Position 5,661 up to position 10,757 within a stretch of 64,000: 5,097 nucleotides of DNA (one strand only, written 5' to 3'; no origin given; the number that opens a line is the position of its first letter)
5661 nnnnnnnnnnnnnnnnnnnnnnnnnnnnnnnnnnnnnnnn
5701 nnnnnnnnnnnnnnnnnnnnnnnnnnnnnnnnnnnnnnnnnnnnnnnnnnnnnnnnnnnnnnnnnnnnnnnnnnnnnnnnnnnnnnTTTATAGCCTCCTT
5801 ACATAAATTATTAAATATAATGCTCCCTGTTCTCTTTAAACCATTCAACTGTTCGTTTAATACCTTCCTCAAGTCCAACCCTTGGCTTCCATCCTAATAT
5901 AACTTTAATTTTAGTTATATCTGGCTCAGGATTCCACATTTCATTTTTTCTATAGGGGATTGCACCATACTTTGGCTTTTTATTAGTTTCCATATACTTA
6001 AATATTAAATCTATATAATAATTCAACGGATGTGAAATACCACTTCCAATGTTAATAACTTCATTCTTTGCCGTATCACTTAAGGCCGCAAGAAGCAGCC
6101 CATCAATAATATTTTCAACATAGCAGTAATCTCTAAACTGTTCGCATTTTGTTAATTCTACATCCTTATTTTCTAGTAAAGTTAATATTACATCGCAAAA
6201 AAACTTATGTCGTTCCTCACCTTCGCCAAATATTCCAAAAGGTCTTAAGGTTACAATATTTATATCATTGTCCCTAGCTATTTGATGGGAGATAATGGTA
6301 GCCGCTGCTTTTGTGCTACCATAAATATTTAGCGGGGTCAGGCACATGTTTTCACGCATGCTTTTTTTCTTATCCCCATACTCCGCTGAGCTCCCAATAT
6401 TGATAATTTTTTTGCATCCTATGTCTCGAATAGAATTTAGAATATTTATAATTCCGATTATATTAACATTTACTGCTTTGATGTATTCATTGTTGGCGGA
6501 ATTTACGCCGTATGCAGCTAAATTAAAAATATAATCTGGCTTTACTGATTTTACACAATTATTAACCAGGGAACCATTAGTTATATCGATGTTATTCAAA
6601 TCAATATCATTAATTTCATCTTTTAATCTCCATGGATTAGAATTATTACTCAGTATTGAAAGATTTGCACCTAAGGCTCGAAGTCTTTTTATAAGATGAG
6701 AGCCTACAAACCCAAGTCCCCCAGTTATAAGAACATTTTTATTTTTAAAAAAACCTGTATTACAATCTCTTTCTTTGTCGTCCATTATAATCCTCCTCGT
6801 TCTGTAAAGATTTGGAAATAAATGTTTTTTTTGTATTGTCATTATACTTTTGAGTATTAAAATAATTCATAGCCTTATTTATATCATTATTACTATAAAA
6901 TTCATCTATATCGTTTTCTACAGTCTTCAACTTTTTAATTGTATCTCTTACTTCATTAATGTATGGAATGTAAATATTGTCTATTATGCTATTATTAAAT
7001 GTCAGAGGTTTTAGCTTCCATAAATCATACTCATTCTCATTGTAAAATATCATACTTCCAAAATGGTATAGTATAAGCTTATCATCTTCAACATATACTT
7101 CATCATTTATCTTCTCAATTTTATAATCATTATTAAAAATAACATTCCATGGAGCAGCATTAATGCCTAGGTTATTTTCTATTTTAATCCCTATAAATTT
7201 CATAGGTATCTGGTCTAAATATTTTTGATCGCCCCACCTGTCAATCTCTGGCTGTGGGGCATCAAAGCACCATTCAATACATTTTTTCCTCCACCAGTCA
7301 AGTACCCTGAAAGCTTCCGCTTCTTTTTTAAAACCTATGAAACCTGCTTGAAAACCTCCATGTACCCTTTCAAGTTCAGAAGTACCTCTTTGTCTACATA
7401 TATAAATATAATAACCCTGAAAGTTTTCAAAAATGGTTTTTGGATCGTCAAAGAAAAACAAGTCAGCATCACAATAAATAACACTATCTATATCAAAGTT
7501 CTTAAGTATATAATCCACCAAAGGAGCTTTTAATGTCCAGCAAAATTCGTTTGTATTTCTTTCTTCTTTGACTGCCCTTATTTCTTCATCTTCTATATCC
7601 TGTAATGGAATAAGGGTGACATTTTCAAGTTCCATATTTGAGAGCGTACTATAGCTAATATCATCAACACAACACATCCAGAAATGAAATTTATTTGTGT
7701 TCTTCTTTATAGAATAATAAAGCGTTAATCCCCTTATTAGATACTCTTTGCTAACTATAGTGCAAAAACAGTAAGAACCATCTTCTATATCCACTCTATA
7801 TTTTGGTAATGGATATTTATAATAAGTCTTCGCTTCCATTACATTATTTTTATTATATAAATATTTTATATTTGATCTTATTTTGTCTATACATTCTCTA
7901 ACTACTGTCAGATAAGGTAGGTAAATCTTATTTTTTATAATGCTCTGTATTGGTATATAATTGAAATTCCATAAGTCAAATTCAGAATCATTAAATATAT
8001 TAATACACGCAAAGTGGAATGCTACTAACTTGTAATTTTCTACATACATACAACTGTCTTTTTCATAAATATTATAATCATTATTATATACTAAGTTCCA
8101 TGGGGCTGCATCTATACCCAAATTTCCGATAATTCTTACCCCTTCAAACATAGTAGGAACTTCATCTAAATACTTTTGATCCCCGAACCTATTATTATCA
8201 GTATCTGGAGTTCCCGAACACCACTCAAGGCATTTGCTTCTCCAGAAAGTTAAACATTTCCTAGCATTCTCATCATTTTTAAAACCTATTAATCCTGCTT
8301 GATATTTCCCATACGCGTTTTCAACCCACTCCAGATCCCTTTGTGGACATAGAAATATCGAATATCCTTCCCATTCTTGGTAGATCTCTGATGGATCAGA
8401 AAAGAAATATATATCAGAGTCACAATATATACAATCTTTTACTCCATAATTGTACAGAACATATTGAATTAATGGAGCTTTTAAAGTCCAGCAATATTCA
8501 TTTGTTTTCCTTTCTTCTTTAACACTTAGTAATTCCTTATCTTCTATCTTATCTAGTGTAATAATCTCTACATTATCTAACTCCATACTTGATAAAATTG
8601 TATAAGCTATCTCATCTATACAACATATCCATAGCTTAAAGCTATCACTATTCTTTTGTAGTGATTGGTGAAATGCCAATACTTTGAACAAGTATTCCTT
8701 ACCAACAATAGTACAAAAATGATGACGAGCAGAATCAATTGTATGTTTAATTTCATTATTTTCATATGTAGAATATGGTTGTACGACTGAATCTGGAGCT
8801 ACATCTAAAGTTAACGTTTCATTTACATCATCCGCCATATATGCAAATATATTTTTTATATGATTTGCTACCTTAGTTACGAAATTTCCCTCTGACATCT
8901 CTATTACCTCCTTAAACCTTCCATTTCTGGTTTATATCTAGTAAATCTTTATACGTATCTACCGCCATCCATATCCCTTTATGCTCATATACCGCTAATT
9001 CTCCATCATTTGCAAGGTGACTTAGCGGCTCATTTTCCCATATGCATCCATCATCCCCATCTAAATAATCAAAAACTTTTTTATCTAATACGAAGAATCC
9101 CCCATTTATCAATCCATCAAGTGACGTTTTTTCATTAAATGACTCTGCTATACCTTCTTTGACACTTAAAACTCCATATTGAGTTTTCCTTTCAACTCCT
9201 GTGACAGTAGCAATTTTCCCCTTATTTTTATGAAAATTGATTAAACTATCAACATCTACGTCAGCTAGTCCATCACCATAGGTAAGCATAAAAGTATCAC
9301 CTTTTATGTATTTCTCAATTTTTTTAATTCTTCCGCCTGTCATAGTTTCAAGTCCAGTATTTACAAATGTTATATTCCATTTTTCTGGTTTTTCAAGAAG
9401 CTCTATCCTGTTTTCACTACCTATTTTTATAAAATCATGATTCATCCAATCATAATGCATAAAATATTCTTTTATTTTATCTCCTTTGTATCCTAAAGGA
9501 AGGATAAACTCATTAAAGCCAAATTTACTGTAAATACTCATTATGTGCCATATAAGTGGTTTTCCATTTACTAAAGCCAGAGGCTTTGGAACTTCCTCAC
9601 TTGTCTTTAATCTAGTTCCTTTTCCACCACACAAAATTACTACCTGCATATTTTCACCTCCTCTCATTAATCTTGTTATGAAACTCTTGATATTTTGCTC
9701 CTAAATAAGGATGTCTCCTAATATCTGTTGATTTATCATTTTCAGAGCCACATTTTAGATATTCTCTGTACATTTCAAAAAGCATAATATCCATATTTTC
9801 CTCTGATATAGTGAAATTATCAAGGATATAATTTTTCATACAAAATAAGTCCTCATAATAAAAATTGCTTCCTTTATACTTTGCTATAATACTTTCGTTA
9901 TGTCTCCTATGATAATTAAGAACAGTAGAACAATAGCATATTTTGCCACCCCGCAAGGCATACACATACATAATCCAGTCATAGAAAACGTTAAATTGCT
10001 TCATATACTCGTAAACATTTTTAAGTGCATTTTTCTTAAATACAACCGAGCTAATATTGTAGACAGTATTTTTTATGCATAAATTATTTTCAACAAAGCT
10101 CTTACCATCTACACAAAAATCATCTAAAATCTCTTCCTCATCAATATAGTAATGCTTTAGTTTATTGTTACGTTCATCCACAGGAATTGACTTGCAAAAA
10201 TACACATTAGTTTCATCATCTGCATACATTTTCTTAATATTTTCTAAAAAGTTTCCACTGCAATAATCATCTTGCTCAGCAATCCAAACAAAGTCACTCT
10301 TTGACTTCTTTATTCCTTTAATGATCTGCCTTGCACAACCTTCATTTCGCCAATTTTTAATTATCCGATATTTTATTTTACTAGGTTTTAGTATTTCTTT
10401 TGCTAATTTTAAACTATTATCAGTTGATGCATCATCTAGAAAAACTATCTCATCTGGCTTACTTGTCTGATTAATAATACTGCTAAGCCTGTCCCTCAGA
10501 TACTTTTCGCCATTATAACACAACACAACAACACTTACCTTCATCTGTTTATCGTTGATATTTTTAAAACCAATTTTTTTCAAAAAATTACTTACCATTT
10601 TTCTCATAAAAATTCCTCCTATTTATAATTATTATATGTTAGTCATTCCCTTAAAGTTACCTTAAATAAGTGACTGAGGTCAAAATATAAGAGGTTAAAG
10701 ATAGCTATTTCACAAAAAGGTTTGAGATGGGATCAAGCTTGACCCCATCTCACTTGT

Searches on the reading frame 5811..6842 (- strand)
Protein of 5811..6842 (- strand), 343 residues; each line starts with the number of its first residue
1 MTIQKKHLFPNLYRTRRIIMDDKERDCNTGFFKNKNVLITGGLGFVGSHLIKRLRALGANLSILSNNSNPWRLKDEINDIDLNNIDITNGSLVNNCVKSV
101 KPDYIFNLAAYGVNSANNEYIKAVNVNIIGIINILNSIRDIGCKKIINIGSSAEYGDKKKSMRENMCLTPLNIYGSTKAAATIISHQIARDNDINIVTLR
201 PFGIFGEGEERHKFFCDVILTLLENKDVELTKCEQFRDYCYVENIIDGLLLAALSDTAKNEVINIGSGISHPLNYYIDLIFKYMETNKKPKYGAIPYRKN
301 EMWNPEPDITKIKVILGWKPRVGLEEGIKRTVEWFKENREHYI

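Call 22: search_protein_families(library=pfam, proteins=[window:5811-6842:-], max_evalue=0.00001)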
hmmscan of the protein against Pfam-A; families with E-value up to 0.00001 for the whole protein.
window:5811-6842:- (343 aa): 6 families
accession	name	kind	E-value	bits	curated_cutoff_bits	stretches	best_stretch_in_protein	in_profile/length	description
PF01370.27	Epimerase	-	3.2e-44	151.6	20.9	1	37-266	1-240/240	NAD dependent epimerase/dehydratase family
PF16363.11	GDP_Man_Dehyd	-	1.1e-37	130.7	27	1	38-331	1-332/332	GDP-mannose 4,6 dehydratase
PF01073.25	3Beta_HSD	-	7.1e-18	65.1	22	1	38-255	1-233/280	3-beta hydroxysteroid dehydrogenase/isomerase family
PF04321.23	RmlD_sub_bind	-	1.3e-14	54.4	27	1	36-251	2-195/287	RmlD substrate binding domain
PF02719.21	Polysacc_synt_2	-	2.8e-10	40.3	20.2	1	37-192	1-156/293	Polysaccharide biosynthesis protein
PF07993.18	NAD_binding_4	-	8.8e-06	25.5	20.1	0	103-207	90-210/258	Male sterility protein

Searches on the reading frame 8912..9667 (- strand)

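Call 22: search_protein_families(library=pfam, proteins=[window:8912-9667:-], max_evalue=0.00001)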
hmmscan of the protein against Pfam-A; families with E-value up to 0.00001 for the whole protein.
window:8912-9667:- (251 aa): 2 families
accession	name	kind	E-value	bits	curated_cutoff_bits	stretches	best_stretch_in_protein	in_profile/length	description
PF00483.29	NTP_transferase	-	7.3e-17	62.2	21.2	1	9-248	2-241/245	Nucleotidyl transferase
PF12804.13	NTP_transf_3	-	1.9e-07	31.8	27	1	9-67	1-53/160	MobA-like NTP transferase domain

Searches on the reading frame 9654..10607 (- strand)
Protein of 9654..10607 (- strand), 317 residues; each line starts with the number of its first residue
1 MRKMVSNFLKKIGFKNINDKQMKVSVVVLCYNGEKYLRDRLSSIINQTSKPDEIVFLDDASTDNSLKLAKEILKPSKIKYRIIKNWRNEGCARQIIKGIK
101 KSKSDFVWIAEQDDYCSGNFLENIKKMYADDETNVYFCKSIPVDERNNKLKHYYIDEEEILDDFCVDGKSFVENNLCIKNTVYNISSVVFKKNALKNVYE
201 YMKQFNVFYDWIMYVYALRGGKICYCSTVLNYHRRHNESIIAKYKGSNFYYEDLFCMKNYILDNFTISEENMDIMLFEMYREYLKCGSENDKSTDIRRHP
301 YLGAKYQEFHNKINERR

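Call 22: search_protein_families(library=pfam, proteins=[window:9654-10607:-], max_evalue=0.00001)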
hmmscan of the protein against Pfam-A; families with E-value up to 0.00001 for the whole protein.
window:9654-10607:- (317 aa): 3 families
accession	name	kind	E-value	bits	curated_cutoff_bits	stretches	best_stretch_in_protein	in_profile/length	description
PF00535.33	Glycos_transf_2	-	1.4e-26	93.8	23.3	1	25-154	1-129/168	Glycosyl transferase family 2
PF13641.12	Glyco_tranf_2_3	-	1.4e-09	38.8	27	1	24-234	3-212/230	Glycosyltransferase like family 2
PF10111.15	Glyco_tranf_2_2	-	1.2e-06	28.6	27.3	1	25-254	1-235/276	Glycosyltransferase like family 2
